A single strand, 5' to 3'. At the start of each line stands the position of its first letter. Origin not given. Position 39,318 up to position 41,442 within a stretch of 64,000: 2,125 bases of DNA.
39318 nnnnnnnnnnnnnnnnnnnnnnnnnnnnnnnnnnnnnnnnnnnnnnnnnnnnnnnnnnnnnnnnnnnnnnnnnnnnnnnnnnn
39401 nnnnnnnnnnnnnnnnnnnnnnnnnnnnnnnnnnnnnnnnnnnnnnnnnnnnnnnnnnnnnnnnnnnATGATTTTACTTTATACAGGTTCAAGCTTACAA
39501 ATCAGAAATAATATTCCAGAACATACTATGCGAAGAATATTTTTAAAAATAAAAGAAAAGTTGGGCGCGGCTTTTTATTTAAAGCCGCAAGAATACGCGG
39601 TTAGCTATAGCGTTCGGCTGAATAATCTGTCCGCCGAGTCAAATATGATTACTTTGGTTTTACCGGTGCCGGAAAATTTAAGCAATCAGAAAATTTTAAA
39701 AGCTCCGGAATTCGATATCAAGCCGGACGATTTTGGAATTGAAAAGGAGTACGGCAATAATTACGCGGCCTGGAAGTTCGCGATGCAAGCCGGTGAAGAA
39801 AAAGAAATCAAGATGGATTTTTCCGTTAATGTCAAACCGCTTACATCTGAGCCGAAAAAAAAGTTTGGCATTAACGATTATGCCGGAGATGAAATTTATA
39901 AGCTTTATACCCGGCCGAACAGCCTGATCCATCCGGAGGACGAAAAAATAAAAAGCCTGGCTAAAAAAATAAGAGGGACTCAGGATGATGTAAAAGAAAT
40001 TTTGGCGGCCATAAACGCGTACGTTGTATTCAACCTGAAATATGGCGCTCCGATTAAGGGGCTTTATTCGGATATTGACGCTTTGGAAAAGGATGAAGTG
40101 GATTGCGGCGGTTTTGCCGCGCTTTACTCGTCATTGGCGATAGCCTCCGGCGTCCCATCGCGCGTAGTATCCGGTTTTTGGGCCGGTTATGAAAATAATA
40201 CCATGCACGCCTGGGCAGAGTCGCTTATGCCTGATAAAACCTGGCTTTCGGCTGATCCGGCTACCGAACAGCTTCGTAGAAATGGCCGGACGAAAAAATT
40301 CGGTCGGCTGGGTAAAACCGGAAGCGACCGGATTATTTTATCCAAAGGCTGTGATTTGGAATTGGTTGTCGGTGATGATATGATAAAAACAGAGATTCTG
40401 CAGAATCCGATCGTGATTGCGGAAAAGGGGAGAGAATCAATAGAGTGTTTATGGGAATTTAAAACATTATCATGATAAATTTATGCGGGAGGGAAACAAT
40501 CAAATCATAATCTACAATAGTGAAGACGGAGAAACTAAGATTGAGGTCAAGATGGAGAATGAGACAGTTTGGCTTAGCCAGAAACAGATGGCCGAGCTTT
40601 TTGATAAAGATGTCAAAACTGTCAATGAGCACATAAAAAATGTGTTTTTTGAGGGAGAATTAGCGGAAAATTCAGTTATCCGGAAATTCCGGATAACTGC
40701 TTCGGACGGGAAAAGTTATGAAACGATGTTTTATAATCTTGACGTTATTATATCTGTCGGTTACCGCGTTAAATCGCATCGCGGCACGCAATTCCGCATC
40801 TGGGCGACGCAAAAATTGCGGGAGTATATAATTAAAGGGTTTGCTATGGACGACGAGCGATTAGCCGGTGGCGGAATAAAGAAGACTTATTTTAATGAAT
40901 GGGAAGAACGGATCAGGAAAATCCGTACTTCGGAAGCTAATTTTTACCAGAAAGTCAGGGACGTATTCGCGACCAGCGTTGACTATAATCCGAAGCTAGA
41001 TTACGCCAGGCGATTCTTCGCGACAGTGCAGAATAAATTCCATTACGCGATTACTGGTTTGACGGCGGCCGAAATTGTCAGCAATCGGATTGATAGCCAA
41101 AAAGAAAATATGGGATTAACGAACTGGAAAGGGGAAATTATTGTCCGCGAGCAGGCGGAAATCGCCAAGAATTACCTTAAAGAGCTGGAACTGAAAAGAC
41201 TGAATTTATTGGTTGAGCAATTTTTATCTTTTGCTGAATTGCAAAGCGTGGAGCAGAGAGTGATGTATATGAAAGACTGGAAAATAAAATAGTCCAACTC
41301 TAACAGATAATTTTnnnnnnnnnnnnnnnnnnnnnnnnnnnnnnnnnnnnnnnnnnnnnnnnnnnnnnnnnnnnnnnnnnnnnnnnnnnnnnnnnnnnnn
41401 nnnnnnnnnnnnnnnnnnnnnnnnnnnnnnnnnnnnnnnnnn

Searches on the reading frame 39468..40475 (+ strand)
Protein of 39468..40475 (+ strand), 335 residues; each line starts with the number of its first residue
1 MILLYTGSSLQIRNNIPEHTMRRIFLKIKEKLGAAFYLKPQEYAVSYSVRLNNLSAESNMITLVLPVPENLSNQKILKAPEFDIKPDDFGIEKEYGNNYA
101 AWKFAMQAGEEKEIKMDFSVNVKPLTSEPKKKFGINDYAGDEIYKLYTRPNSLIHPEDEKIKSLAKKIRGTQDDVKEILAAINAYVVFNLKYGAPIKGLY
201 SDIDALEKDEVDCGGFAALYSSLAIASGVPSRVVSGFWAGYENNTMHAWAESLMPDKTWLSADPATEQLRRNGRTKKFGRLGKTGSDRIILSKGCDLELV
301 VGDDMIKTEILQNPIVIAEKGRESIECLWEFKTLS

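Call 93: search_protein_families(library=pfam, proteins=[window:39468-40475:+], max_evalue=0.0001)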
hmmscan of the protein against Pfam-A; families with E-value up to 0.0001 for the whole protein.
window:39468-40475:+ (335 aa): 1 family
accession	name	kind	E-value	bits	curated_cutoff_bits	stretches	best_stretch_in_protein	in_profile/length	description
PF01841.26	Transglut_core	-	1.8e-16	60.8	23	1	162-264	1-108/108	Transglutaminase-like superfamily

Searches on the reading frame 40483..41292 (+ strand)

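Call 93: search_protein_families(library=pfam, proteins=[window:40483-41292:+], max_evalue=0.0001)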
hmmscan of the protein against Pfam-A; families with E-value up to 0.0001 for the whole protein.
window:40483-41292:+ (269 aa): 1 family
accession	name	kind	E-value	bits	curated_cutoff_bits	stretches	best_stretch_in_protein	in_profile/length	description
PF13310.11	Virulence_RhuM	-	3e-87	292.5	33.7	1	64-267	1-207/252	Virulence protein RhuM family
